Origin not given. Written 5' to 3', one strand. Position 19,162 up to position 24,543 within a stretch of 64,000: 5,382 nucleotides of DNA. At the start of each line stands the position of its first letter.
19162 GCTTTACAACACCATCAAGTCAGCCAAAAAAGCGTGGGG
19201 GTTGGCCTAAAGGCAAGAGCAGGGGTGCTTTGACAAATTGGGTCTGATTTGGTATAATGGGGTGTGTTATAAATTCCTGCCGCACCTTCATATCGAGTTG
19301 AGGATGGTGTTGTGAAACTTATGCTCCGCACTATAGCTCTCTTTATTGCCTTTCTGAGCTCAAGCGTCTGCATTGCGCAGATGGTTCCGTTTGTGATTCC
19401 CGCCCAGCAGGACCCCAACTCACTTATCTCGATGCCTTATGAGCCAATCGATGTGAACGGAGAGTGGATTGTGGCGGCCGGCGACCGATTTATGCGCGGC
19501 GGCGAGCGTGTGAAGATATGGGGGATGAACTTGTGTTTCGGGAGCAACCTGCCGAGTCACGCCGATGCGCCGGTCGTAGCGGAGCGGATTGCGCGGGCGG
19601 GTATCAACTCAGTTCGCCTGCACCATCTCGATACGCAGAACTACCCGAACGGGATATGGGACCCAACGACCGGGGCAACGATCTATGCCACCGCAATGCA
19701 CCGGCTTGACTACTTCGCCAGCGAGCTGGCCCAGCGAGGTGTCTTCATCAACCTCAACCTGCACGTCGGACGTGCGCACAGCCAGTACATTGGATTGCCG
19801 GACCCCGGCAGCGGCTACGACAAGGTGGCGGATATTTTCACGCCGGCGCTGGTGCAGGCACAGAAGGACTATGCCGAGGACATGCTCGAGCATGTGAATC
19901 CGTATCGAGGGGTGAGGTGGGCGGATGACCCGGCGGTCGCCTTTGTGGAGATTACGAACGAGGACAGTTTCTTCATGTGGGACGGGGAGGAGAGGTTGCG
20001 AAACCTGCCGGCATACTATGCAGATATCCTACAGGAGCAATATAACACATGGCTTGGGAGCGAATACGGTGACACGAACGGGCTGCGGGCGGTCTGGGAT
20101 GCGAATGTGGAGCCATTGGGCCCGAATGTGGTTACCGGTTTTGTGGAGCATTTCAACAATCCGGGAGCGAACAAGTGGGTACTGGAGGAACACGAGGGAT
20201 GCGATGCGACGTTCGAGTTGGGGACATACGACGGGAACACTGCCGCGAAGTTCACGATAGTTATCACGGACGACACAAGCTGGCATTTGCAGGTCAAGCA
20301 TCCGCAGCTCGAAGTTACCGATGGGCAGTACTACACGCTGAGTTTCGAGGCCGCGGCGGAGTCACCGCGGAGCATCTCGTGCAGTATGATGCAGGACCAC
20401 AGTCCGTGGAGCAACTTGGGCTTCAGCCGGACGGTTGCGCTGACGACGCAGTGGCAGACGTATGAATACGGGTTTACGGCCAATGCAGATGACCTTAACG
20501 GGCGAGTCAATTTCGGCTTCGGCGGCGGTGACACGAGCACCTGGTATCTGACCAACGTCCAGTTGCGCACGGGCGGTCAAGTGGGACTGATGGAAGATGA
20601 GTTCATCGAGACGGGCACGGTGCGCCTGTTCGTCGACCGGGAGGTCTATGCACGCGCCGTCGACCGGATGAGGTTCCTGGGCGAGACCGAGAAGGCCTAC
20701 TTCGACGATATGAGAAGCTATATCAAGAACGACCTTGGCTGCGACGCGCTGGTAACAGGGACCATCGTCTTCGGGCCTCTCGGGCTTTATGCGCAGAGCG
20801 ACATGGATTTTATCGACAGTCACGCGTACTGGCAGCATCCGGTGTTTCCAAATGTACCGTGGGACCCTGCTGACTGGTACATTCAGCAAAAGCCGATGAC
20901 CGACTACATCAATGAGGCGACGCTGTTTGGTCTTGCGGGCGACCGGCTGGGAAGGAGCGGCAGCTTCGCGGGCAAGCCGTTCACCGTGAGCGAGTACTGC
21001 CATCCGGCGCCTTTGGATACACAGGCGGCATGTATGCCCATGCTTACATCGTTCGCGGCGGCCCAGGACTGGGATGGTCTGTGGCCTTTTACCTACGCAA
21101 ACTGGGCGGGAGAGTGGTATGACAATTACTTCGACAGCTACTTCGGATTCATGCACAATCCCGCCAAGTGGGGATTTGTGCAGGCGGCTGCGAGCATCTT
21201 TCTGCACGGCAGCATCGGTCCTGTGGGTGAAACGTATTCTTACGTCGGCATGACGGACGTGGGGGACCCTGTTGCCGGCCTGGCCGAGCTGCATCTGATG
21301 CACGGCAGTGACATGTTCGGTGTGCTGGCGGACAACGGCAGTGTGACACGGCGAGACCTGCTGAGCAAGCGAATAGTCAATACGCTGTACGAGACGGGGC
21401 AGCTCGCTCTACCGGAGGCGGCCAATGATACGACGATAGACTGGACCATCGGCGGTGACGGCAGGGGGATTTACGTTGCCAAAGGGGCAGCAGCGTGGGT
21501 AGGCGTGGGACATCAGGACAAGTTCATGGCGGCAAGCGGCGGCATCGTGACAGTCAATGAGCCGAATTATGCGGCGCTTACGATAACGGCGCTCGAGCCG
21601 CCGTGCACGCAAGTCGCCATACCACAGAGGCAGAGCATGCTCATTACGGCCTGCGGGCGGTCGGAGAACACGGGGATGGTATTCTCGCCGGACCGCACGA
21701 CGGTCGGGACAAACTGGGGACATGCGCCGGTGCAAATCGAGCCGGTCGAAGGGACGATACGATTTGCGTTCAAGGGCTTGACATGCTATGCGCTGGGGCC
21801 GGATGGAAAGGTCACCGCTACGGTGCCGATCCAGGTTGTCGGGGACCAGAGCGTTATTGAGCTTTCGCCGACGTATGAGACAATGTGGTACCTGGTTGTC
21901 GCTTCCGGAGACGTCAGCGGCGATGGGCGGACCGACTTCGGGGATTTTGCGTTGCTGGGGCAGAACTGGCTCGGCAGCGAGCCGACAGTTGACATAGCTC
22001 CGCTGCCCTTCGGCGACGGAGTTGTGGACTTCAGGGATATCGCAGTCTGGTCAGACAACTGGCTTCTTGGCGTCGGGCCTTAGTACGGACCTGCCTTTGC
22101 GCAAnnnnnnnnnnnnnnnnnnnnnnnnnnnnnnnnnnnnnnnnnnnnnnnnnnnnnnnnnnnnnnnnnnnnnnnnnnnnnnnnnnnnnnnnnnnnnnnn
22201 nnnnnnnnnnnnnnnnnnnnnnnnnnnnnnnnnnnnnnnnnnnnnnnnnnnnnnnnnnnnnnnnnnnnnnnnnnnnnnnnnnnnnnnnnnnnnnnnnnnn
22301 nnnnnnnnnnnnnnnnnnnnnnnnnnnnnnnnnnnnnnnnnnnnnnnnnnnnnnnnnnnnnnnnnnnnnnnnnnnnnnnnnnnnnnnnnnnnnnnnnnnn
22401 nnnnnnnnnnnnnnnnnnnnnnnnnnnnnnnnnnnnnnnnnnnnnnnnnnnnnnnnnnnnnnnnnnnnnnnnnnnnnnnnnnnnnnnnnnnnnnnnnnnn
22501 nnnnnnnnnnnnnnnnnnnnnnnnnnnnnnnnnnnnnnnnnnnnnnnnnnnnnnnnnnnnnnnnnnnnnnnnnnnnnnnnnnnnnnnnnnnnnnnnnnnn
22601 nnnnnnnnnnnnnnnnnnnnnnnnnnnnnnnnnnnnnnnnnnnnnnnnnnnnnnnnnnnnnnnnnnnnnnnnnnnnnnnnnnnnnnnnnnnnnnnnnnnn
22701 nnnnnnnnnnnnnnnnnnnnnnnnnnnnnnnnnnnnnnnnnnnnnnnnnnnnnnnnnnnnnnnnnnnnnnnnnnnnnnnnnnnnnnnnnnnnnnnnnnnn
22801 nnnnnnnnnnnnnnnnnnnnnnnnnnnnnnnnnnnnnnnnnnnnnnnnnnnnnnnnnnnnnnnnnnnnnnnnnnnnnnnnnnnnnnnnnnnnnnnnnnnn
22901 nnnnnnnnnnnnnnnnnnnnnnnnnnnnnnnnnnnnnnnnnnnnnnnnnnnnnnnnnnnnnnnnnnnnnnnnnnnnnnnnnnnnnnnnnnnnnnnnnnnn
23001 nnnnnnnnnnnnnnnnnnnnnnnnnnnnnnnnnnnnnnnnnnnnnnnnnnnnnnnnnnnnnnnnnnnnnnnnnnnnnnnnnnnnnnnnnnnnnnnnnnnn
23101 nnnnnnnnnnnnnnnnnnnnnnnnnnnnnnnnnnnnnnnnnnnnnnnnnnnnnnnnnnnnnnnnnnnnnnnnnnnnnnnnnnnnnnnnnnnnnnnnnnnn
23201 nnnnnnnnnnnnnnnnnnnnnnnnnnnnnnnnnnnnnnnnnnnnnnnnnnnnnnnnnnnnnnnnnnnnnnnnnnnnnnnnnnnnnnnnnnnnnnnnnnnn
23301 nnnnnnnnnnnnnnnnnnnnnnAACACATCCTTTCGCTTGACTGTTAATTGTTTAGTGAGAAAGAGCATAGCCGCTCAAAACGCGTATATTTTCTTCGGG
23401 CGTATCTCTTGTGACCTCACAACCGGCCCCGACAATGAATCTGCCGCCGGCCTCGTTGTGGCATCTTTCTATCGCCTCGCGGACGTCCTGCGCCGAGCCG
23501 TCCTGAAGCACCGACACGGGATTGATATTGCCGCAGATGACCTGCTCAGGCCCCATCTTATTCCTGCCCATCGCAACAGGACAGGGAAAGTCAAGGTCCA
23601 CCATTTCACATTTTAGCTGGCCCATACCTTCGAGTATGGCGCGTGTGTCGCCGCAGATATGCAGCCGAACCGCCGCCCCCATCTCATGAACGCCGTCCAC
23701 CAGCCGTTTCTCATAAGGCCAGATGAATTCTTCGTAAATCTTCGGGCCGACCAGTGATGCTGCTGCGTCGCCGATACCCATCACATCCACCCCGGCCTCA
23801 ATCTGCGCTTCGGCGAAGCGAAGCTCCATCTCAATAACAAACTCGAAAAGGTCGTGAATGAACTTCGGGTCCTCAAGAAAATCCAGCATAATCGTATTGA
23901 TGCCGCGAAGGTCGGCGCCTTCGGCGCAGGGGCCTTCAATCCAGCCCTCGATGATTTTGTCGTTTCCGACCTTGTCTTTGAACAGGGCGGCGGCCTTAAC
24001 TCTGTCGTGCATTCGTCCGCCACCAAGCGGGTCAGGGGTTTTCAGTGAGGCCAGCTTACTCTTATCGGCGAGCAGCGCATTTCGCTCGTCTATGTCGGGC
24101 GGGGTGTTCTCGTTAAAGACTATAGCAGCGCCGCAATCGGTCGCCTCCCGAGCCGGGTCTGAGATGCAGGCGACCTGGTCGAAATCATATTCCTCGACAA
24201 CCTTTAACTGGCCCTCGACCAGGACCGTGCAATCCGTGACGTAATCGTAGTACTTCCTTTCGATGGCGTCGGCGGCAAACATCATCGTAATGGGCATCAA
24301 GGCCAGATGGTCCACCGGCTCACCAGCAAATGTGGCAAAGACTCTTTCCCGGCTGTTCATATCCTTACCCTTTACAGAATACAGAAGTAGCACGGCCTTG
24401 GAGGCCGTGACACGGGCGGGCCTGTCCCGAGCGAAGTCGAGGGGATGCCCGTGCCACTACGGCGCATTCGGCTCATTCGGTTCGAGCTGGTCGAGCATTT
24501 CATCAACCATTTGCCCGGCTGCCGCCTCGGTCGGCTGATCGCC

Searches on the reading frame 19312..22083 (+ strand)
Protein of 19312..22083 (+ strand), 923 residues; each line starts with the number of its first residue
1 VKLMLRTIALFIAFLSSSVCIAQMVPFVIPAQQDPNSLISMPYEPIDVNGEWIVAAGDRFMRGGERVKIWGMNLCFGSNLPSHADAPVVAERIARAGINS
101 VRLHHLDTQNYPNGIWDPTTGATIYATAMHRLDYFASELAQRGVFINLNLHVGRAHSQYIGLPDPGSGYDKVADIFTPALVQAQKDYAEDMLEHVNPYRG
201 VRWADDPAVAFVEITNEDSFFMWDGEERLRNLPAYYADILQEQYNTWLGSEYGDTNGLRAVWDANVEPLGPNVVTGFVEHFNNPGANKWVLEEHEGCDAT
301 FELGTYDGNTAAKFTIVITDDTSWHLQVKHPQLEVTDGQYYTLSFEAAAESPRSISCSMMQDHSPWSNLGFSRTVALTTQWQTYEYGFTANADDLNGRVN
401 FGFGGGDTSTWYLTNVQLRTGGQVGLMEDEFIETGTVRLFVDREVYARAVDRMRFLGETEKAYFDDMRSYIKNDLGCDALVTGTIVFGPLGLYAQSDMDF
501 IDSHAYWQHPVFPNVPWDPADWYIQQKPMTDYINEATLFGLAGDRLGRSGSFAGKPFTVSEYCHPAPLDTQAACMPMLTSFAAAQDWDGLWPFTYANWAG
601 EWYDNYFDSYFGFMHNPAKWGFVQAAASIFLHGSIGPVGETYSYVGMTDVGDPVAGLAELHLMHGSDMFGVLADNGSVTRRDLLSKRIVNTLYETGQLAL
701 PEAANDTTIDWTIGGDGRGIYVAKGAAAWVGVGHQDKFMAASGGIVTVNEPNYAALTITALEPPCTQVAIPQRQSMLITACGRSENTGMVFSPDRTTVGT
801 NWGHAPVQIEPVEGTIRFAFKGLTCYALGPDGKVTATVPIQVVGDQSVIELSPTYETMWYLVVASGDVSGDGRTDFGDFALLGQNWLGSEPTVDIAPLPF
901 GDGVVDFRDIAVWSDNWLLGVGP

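Call 72: search_protein_families(library=pfam, proteins=[window:19312-22083:+], max_evalue=0.00001)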
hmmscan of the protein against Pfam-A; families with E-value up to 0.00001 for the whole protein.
window:19312-22083:+ (923 aa): 1 family
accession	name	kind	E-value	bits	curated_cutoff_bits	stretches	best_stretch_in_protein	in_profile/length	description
PF02018.23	CBM_4_9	-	7e-10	39.9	25.9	1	279-401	7-129/136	Carbohydrate binding domain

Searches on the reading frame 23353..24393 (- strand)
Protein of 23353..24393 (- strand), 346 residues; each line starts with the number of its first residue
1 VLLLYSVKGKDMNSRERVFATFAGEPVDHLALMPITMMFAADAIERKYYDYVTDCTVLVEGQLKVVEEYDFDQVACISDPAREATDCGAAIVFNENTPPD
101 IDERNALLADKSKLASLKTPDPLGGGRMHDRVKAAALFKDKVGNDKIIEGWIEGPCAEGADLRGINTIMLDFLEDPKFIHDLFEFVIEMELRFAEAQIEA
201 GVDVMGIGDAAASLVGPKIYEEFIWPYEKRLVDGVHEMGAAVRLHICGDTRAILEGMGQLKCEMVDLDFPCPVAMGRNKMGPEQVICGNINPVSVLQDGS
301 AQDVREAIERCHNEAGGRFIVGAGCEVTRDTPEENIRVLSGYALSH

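Call 72: search_protein_families(library=pfam, proteins=[window:23353-24393:-], max_evalue=0.00001)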
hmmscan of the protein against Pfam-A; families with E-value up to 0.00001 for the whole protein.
window:23353-24393:- (346 aa): 1 family
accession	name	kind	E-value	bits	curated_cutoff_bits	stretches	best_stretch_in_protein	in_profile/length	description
PF01208.23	URO-D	-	4.3e-55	187.6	23.9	1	14-339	2-339/346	Uroporphyrinogen decarboxylase (URO-D)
